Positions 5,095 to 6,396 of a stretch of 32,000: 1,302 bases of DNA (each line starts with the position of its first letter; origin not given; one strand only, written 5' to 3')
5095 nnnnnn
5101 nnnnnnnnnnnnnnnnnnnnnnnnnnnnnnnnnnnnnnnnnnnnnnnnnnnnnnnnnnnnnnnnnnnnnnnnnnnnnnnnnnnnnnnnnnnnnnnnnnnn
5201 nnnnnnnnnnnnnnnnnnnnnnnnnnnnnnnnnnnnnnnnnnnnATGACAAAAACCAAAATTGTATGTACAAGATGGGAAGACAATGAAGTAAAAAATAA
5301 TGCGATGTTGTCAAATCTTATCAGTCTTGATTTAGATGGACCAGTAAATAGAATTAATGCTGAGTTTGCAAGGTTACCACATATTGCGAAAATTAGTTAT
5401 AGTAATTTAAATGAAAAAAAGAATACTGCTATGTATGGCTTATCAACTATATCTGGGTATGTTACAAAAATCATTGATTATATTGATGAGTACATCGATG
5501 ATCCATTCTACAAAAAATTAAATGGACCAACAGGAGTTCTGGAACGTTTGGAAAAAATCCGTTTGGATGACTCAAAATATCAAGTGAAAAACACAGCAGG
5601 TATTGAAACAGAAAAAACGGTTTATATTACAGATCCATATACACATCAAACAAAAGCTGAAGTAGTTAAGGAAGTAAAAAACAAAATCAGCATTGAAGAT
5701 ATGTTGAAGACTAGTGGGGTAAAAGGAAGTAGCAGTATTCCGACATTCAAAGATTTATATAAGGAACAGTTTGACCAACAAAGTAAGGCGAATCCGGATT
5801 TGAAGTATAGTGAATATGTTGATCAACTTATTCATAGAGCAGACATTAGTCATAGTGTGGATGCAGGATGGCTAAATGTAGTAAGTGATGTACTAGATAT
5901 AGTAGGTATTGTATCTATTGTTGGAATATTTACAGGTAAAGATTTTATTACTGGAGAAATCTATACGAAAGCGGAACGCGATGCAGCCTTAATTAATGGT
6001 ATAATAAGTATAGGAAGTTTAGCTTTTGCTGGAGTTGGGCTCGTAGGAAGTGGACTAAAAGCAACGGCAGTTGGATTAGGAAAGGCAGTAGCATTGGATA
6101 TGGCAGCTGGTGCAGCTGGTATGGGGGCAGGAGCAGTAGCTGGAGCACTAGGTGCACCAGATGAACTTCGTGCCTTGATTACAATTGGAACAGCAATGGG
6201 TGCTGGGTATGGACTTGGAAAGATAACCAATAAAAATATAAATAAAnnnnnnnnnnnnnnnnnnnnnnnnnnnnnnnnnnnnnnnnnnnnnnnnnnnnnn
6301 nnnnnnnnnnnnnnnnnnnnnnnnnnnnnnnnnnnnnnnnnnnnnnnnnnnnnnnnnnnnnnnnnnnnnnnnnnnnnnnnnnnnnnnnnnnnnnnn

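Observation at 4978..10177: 1.27-kb direct repeat sets up toxin-tip switching, with a two-tier identity pattern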

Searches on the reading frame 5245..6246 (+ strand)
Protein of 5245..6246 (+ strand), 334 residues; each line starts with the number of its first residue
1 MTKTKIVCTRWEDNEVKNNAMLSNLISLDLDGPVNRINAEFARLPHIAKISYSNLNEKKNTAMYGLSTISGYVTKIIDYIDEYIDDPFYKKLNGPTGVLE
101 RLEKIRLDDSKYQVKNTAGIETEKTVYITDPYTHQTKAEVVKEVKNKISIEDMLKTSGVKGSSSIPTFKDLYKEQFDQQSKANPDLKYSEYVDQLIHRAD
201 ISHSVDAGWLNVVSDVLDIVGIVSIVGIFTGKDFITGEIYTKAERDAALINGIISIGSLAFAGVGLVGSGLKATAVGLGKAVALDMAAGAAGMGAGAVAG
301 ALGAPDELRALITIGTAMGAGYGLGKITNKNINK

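Call 9: find_related_loci(query=window:5245-6246:+, collection=genome_contigs, flank=10000)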
Query window:5245-6246:+ (334 aa) in genome_contigs; peptide patterns used: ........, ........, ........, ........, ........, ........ (x = any residue, [..] = any of these).
465 stretches matched a pattern, but none encodes a relative of the query by tblastn (E <= 1e-3).

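Call 33: search_protein_representatives(protein=window:5245-6246:+)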
Query: 334 residues. Proteins with E-value up to 0.001 (for the whole library): 155; up to 1e-10: 46; up to 1e-30: 9. The best 150 are listed.
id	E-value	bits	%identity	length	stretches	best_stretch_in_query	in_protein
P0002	4.9e-213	722.3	100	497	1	1-334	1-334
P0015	3.1e-59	217.1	40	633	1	4-327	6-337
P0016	7.0e-59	215.9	40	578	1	4-327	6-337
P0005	8.1e-55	202.6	95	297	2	188-264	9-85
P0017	1.3e-48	182.2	39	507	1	27-332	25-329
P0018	3.5e-40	154.5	34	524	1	27-324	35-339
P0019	4.3e-40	154.2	38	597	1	3-329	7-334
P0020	1.1e-32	129.9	36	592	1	20-326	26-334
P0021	1.6e-31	126.0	33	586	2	186-326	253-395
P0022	4.8e-30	121.2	33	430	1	30-323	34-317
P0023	1.3e-28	116.5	32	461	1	7-327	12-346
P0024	4.8e-27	111.4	38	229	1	69-278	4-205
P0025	2.8e-26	108.8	36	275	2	22-192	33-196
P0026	3.1e-25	105.4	32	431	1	49-319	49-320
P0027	3.9e-18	82.1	26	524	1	4-318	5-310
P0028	3.9e-18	82.1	32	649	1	53-327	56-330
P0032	5.1e-15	71.9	27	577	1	50-328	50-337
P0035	7.8e-15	71.3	28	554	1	38-324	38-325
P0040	5.0e-14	68.6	27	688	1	50-326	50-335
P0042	2.8e-13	66.1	27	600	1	50-326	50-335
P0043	3.6e-13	65.8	26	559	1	50-333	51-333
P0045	4.3e-13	65.5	27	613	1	50-326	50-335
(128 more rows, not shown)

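Call 38: find_homologous_proteins(query=window:5245-6246:+)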
Query window:5245-6246:+ (334 aa): 3 proteins with E <= 0.001 among 7957 candidates.
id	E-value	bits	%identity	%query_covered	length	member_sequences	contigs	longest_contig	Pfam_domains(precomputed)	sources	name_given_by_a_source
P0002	1.6e-212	722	100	100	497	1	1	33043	-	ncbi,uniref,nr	ncbi:hypothetical protein EDD63_12613 [Breznakia blatticola]|uniref:Uncharacterized protein n=1 Tax=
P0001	1.6e-212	722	100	100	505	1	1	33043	PF14414.13,PF12639.14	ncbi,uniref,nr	ncbi:HNH/ENDO VII superfamily nuclease [Breznakia blatticola]|uniref:HNH/ENDO VII superfamily nuclea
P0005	2.5e-54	203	73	49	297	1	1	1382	PF14414.13,PF12639.14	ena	-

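Call 42: find_encoding_contigs(protein=P0015, flank=10000, max_places=4)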
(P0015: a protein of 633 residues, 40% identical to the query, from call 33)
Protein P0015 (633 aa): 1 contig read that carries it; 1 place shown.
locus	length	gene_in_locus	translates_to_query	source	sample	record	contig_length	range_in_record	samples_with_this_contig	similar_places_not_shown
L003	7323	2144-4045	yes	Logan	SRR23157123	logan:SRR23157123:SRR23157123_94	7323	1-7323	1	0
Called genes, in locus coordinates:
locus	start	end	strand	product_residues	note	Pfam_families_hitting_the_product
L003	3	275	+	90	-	?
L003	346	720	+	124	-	-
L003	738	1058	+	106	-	-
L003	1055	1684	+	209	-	PF16887:DUF5081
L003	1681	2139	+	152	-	-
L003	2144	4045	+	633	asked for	-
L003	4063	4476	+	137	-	PF27768:UCP033725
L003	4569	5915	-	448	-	PF03432:Relaxase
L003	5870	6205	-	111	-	PF21983:NikA-like, PF05713:MobC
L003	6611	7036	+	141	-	PF08281:Sigma70_r4_2, PF04545:Sigma70_r4 (weak), PF13384:HTH_23 (weak)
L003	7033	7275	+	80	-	PF12645:HTH_16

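Call 50: find_encoding_contigs(protein=P0016, flank=10000, max_places=4)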
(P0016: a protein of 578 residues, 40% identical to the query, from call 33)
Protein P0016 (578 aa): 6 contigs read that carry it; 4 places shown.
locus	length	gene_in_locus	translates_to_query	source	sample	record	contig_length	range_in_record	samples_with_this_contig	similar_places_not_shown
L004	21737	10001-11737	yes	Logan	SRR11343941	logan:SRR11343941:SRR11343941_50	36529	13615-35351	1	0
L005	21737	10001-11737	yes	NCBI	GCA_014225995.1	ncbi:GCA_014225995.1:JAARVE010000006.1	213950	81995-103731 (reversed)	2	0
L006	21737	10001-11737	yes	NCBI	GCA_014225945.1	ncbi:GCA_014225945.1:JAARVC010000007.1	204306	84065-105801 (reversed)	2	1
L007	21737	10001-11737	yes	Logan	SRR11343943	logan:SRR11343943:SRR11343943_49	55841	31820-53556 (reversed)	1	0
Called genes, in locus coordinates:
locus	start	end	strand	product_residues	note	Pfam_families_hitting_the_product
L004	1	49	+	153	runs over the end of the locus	-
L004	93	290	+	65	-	-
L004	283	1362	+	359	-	PF10140:YukC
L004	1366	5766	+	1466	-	PF01637:ATPase_2 (faint), PF27394:Aq_aa27 (faint), PF13245:AAA_19 (faint), PF13401:AAA_22 (faint), PF24883:NPHP3_N (faint), PF00005:ABC_tran (faint), PF01580:FtsK_SpoIIIE, PF01580:FtsK_SpoIIIE, +6 more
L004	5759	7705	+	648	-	-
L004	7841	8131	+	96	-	PF06013:WXG100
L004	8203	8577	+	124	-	-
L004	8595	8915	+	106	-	-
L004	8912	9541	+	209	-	PF16887:DUF5081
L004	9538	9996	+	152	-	-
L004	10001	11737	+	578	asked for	-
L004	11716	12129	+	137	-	-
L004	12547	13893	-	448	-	PF03432:Relaxase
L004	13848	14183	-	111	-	PF21983:NikA-like, PF05713:MobC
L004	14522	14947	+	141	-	PF08281:Sigma70_r4_2, PF04545:Sigma70_r4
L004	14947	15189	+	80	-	PF12645:HTH_16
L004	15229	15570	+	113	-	-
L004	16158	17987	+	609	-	PF00239:Resolvase, PF07508:Recombinase, PF13408:Zn_ribbon_recom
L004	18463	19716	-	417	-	-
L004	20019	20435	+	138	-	-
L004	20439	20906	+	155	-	-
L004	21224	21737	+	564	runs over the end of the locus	?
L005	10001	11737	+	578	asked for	-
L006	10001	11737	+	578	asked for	-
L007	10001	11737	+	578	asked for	-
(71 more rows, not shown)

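Call 51: find_encoding_contigs(protein=P0019, flank=10000, max_places=4)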
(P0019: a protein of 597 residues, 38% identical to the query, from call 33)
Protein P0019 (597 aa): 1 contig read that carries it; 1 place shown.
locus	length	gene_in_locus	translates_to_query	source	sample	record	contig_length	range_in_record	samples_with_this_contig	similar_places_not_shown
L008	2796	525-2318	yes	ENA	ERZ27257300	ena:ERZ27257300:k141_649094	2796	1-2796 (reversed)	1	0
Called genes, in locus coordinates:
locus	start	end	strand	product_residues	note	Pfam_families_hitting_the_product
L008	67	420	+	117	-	PF09951:Imm33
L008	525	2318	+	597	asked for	PF14449:PT-TG (weak), PF14410:GH-E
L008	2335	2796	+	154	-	?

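Call 58: search_protein_families(library=pfam, alignment_id=A4, max_evalue=0.001)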
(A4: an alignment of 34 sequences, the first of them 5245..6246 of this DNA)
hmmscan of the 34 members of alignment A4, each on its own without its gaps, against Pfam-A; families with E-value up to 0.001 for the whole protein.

A. member 1, window:5245-6246:+ (334 aa): 0 families

B. families by the number of members that match (of 34 scanned): 18 families
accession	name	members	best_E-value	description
PF14449.11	PT-TG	24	3e-08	Pre-toxin TG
PF14021.12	TNT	3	1.2e-18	Tuberculosis necrotizing toxin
PF13930.12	Endonuclea_NS_2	2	1.8e-35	DNA/RNA non-specific endonuclease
PF14436.11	EndoU_bacteria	1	1.8e-23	Bacterial EndoU nuclease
PF14424.12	Toxin-deaminase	1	3.1e-22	The BURPS668_1122 family of deaminases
PF14410.12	GH-E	1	1.2e-20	HNH/ENDO VII superfamily nuclease with conserved GHE residues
PF14412.12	AHH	1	7.2e-18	A nuclease family of the HNH/ENDO VII superfamily with conserved AHH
PF14414.12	WHH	1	3.1e-15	A nuclease of the HNH/ENDO VII superfamily with conserved WHH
PF21111.3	CDI_toxin_EC869_like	1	1.5e-13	CDI toxin restriction endonuclease-like domain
PF01909.29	NTP_transf_2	1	1.5e-10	Nucleotidyltransferase domain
PF18451.7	CdiA_C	1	3.1e-10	Contact-dependent growth inhibition CdiA C-terminal domain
PF12639.13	Colicin-DNase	1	5.3e-09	DNase/tRNase domain of colicin-like bacteriocin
PF08808.17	RES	1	1.3e-06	RES domain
PF10391.15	DNA_pol_lambd_f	1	4.1e-06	Fingers domain of DNA polymerase lambda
PF04994.19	TfoX_C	1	1.9e-05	TfoX C-terminal domain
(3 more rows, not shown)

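Call 59: list_cluster_members(proteins=[P0045, P0042, P0040, P0032, P0016, P0028, P0020, P0019, P0035, P0043])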
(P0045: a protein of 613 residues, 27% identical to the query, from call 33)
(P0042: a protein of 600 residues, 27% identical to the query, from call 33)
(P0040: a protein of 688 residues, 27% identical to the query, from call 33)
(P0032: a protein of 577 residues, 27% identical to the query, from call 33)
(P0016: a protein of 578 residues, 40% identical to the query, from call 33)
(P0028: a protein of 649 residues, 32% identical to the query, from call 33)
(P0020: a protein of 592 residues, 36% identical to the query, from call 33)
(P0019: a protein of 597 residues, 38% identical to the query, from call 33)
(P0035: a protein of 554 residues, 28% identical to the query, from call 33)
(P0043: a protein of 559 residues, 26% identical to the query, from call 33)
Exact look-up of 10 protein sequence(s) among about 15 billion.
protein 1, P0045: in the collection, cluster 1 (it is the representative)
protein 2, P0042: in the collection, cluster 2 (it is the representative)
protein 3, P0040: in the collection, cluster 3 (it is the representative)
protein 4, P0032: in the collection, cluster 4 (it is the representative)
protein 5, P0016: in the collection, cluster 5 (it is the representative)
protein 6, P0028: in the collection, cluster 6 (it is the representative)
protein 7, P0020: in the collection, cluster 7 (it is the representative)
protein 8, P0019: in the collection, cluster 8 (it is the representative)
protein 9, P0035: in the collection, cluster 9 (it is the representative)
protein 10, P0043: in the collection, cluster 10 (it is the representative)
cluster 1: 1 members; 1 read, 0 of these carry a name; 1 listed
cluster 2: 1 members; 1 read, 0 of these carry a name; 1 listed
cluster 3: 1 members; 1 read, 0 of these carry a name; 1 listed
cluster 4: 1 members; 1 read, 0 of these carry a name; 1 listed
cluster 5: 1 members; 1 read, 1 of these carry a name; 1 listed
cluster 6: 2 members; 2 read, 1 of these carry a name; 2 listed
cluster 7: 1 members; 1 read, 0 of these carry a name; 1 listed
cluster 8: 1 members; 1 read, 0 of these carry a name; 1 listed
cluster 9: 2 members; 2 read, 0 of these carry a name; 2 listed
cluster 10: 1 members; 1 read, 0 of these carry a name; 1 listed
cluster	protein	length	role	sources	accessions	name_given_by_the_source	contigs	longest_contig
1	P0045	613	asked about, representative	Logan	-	-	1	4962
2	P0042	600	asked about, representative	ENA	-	-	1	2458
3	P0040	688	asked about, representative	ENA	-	-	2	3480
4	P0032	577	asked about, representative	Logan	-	-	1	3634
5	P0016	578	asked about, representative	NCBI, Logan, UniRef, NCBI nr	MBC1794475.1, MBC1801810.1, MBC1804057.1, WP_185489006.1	hypothetical protein [Listeria booriae] | LXG domain-containing protein n=1 Tax=Listeria booriae TaxID=1552123 ...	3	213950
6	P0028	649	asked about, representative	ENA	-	-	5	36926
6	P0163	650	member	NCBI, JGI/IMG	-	hypothetical protein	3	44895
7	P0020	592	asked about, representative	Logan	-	-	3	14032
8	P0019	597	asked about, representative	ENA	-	-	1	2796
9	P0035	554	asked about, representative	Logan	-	-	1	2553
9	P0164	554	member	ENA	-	-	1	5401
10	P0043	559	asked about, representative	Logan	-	-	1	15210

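Call 62: predict_structure(alignment_id=A4)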
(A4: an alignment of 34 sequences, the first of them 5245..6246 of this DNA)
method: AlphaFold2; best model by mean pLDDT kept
length: 334 residues; sequences in the alignment: 34
mean_pLDDT: 65.6   pTM: 0.34
mean pLDDT of the five models: 65.6, 61.2, 60.8, 57.1, 56.2
residues with pLDDT >= 90: 11; 70-90: 121; 50-70: 156; < 50: 46
segments of 3 or more residues with pLDDT < 50: 1-4, 160-165, 255-280, 331-334
pLDDT, mean of each block of 10 residues (from residue 1): 52 64 77 90 91 84 80 77 78 68 61 72 83 85 78 60 53 76 79 67 56 55 56 61 58 48 37 42 51 54 61 61 59 43
secondary structure, 60 per line:
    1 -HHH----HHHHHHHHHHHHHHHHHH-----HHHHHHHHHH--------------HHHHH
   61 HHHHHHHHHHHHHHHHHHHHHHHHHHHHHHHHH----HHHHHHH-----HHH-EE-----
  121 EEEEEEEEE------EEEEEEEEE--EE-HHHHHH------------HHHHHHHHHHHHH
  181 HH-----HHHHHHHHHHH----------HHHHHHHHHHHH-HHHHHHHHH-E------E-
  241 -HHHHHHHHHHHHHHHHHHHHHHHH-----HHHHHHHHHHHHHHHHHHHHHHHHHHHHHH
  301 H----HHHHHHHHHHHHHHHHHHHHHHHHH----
elements in order: H9-26 H32-41 H56-93 H98-104 E121-129 E136-144 H150-155 H168-182 H188-198 H209-220 H222-230 H242-265 H271-301 H306-330

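Call 66: fold_search(model_id=the predicted structure, library=pdb)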
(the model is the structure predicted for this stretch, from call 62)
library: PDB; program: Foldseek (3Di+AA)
matches with E <= 10: 88; with E <= 0.001: 0
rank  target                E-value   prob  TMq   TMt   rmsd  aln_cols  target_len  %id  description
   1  9o5o_A                3.8e-01  0.13  0.14  0.14  35.3       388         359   12  Cryo-EM structure of the human SK2-4 chimera/calmodulin channel complex bound to a small molecule activator (released 2025-07-09)
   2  9o51_A                4.2e-01  0.14  0.16  0.16  35.1       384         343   13  Cryo-EM structure of the human SK2-4 chimera/calmodulin channel complex in the Ca2+ free state (released 2025-07-09)
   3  9o48_A                4.5e-01  0.12  0.15  0.14  35.5       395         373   12  Cryo-EM structure of the human SK2-4 chimera/calmodulin channel complex in the Ca2+ bound state (released 2025-07-09)
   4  7u55                  7.5e-01  0.10  0.13  0.16  21.6       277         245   10  Crystal structure of Thermoplasmatales archaeon heliorhodopsin at pH 4.5 (released 2022-09-07)
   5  9o53_A                7.5e-01  0.09  0.15  0.14  35.3       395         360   12  Cryo-EM structure of the human SK2-4 chimera/calmodulin channel complex bound to a small molecule inhibitor (released 2025-07-09)
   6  7clj                  8.4e-01  0.09  0.14  0.18  21.9       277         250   12  Crystal structure of Thermoplasmatales archaeon heliorhodopsin E108D mutant (released 2020-09-02)
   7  8v2g_A                9.8e-01  0.10  0.16  0.15  36.0       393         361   11  Cryo-EM structure of the KCa2.2 channel in apo state (released 2025-04-23)
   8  9o85_A                1.1e+00  0.08  0.15  0.13  37.1       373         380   14  Cryo-EM structure of KCa2.2_I/calmodulin channel in complex with rimtuzalcap (released 2025-06-18)
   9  9vuc_B                1.1e+00  0.08  0.15  0.14  37.1       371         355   14  channel B complex with 2 (released 2026-03-11)
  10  9vub_C                1.8e+00  0.06  0.14  0.13  36.0       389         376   12  channel C complex with 3 (released 2026-03-11)
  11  5mss                  1.9e+00  0.06  0.12  0.06  17.3       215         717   11  Structure of the A-PCP didomain of carboxylic acid reductase (CAR) from Segniliparus rugosus in complex with AMP (released 2017-07-05)
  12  9c0i_A                2.0e+00  0.06  0.10  0.09  19.9       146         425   11  Structure of the DRT2 reverse transcriptase in complex with its non-coding RNA (released 2024-09-04)
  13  7bcq_A                2.5e+00  0.07  0.09  0.08  15.1       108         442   12  ASCT2 in the presence of the inhibitor Lc-BPE (position "up") in the outward-open conformation. (released 2021-09-22)
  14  5tqu_B                2.6e+00  0.06  0.07  0.06  20.1       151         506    9  Trypanosoma brucei methionyl-tRNA synthetase in complex with inhibitor (released 2017-04-12)
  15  8iuo_A                2.6e+00  0.06  0.06  0.06  17.4       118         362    9  respiratory syncytial virus nucleocapsid-like assembly (released 2023-09-06)
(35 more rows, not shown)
